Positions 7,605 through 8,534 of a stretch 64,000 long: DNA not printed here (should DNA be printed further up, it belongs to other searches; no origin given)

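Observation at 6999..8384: Uncharacterised two-gene module, copy 1: 2x[4Fe-4S] ferredoxin-fusion protein plus Cys-rich MTHTLHR protein, heading a TctCBA-FAH operon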

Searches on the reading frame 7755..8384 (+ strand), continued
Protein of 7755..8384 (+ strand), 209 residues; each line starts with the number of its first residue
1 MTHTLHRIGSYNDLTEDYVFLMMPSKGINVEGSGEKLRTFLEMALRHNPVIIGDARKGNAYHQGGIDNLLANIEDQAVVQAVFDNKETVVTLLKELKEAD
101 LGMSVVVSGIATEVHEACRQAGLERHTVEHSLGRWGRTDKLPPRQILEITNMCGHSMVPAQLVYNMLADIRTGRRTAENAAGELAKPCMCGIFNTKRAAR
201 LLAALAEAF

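Call 68: find_encoding_contigs(protein=P0409, flank=7000, max_places=1)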
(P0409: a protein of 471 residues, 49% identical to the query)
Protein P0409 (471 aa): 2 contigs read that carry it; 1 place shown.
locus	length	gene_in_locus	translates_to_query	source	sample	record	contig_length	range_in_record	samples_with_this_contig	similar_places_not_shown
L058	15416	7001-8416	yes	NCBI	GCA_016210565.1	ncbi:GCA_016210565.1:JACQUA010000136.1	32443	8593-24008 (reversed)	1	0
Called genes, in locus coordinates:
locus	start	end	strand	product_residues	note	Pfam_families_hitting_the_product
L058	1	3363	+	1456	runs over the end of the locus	PF13191:AAA_16 (faint), PF00004:AAA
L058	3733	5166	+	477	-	PF20695:UbiD_N, PF01977:UbiD, PF20696:UbiD_C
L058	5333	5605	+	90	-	PF09662:Phenyl_P_gamma (weak)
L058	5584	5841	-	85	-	-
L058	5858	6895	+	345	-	PF02805:Ada_Zn_binding, PF00165:HTH_AraC (faint), PF12833:HTH_18, PF02870:Methyltransf_1N (weak), PF01035:DNA_binding_1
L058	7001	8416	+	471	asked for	PF25160:LdpA_Fe-S-bd (faint), PF00037:Fer4 (weak), PF12797:Fer4_2 (faint), PF12837:Fer4_6 (faint), PF12838:Fer4_7 (weak), PF13187:Fer4_9 (weak), PF13237:Fer4_10 (weak), PF14697:Fer4_21 (weak), +1 more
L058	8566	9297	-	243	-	PF02585:PIG-L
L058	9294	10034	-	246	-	PF03737:RraA-like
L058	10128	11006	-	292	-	PF19799:DUF6282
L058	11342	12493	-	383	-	PF01547:SBP_bac_1 (weak), PF13531:SBP_bac_11, PF13416:SBP_bac_8, PF13343:SBP_bac_6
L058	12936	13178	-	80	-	PF00037:Fer4 (faint), PF12797:Fer4_2 (faint), PF12837:Fer4_6 (faint), PF13237:Fer4_10 (faint), PF14697:Fer4_21 (weak), PF13484:Fer4_16 (faint), PF12838:Fer4_7, PF13187:Fer4_9 (faint)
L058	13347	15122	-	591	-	PF00890:FAD_binding_2, PF01266:DAO, PF07992:Pyr_redox_2 (weak), PF12831:FAD_oxidored (weak), PF02910:Succ_DH_flav_C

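Call 69: search_protein_families(library=pfam, alignment_id=A1, max_evalue=0.1)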
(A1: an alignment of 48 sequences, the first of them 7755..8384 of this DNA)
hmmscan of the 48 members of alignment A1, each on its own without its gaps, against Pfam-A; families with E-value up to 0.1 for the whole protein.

A. member 1, window:7755-8384:+ (209 aa): 0 families

B. families by the number of members that match (of 48 scanned): 6 families
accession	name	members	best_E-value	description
PF04029.19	2-ph_phosp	3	0.081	2-phosphosulpholactate phosphatase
PF13419.12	HAD_2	2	0.016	Haloacid dehalogenase-like hydrolase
PF00696.33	AA_kinase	1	0.0068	Amino acid kinase family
PF11360.13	DUF3110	1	0.024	Protein of unknown function (DUF3110)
PF22746.1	SHOCT-like_DUF2089-C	1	0.058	SHOCT-like domain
PF02391.22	MoaE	1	0.096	MoaE protein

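Call 85: find_encoding_contigs(protein=P0064, flank=9000, max_places=1)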
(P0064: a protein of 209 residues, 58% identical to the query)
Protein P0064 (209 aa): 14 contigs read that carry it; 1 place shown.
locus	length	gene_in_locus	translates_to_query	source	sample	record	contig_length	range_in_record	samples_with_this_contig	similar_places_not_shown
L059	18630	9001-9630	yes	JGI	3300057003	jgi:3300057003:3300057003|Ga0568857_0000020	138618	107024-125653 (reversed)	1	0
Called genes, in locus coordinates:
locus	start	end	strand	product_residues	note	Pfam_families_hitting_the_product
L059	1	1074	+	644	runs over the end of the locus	PF06480:FtsH_ext, PF00004:AAA, PF07728:AAA_5 (weak), PF23902:AAA_lid_PRS2_C (weak), PF17862:AAA_lid_3, PF01434:Peptidase_M41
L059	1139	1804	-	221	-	PF01596:Methyltransf_3, PF13578:Methyltransf_24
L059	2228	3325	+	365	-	PF00180:Iso_dh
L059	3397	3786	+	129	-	PF00903:Glyoxalase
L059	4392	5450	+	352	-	PF00248:Aldo_ket_red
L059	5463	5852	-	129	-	PF02627:CMD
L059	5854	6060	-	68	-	-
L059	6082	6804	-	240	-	PF00392:GntR, PF07729:FCD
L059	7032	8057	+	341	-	PF04166:PdxA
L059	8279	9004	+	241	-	PF00037:Fer4, PF12797:Fer4_2 (weak), PF12837:Fer4_6 (weak), PF12838:Fer4_7 (weak), PF13237:Fer4_10 (weak), PF13484:Fer4_16 (faint), PF14697:Fer4_21 (weak)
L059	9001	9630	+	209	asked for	-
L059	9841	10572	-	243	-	PF00005:ABC_tran, PF13304:AAA_21 (faint)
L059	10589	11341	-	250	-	PF02463:SMC_N (faint), PF00005:ABC_tran, PF13304:AAA_21 (faint), PF12399:BCA_ABC_TP_C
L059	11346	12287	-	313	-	PF02653:BPD_transp_2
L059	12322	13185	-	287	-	PF02653:BPD_transp_2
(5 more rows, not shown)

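Call 86: find_encoding_contigs(protein=P0051, flank=9000, max_places=1)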
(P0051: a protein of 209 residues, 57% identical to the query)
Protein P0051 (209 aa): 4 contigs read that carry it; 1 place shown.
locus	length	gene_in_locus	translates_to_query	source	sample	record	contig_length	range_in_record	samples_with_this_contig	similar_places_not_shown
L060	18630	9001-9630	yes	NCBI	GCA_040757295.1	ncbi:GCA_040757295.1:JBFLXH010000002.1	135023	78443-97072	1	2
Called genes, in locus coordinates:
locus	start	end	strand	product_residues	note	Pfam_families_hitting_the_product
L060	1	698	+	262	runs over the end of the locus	PF00977:His_biosynth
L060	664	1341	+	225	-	PF01502:PRA-CH, PF01503:PRA-PH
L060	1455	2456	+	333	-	PF00389:2-Hacid_dh, PF02826:2-Hacid_dh_C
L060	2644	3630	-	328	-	PF08240:ADH_N, PF16912:Glu_dehyd_C, PF00107:ADH_zinc_N, PF13602:ADH_zinc_N_2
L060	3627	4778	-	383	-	PF02595:Gly_kinase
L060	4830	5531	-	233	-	PF00072:Response_reg, PF08279:HTH_11 (weak), PF20714:HTH_64 (weak)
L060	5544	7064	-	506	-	PF17203:sCache_3_2, PF14689:SPOB_a, PF14501:HATPase_c_5 (faint), PF02518:HATPase_c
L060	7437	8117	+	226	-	PF00392:GntR, PF07729:FCD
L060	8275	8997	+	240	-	PF00037:Fer4, PF12797:Fer4_2 (faint), PF12837:Fer4_6 (faint), PF12838:Fer4_7 (weak), PF13183:Fer4_8 (faint), PF13237:Fer4_10 (weak), PF13484:Fer4_16 (faint), PF14697:Fer4_21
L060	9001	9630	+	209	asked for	-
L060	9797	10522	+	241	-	PF00037:Fer4 (faint), PF12797:Fer4_2 (weak), PF12838:Fer4_7 (faint), PF13187:Fer4_9 (weak)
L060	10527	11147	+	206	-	-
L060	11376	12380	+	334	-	PF03401:TctC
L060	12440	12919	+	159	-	PF07331:TctB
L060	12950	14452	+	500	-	PF01970:TctA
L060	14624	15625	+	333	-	PF02826:2-Hacid_dh_C (weak), PF03446:NAD_binding_2 (weak), PF03807:F420_oxidored (faint), PF07991:KARI_N, PF01450:KARI_C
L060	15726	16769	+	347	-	PF01212:Beta_elim_lyase, PF01041:DegT_DnrJ_EryC1 (faint)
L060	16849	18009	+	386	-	PF00266:Aminotran_5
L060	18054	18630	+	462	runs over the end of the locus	PF01565:FAD_binding_4, PF02913:FAD-oxidase_C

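Call 89: find_related_loci(query=A1, collection=metagenome_contigs, flank=8000)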
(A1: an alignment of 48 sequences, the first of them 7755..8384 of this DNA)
Query A1 (209 aa) in metagenome_contigs; peptide patterns used: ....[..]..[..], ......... (x = any residue, [..] = any of these).
600 stretches matched a pattern (row limit reached: there are more); 549 encode a relative of the query (tblastn E <= 1e-3); the best 80 are kept; 80 distinct loci.
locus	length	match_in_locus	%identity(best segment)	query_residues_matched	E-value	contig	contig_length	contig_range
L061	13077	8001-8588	85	1-196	2e-115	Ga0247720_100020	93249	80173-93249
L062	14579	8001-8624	61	1-208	6e-89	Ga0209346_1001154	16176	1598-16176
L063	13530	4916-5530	59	1-205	4e-83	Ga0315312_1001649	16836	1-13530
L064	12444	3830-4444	60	1-205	4e-82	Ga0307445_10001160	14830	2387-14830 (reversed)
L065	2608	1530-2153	57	1-208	7e-84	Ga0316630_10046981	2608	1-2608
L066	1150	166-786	59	1-207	2e-87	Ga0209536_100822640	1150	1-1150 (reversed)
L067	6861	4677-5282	59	1-202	1e-80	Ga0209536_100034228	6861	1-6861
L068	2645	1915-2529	58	1-205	6e-81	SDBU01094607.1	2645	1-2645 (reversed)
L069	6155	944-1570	57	1-209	2e-79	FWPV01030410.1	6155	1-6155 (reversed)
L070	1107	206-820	57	1-207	1e-85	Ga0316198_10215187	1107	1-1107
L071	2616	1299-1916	60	1-206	7e-81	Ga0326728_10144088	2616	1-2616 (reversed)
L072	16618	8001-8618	58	1-206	3e-79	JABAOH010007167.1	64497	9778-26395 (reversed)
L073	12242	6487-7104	58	1-206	3e-79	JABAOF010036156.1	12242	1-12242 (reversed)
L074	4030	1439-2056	55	1-206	1e-78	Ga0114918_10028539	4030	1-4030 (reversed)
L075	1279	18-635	57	1-206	1e-83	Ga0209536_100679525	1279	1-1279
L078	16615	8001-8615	57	1-205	3e-77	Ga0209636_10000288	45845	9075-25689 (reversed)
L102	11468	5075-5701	54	1-208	2e-72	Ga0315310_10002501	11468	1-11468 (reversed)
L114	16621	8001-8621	54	1-207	8e-70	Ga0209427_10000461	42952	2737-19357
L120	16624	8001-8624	49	1-207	2e-68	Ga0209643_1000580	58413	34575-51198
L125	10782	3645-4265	52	1-206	5e-68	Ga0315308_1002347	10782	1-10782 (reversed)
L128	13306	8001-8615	54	1-206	1e-67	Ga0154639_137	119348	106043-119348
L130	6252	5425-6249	49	1-207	7e-67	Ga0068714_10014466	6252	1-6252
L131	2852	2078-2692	52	1-206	5e-67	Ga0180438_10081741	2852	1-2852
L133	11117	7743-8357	49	1-206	3e-66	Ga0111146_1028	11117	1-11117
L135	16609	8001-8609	52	1-207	4e-66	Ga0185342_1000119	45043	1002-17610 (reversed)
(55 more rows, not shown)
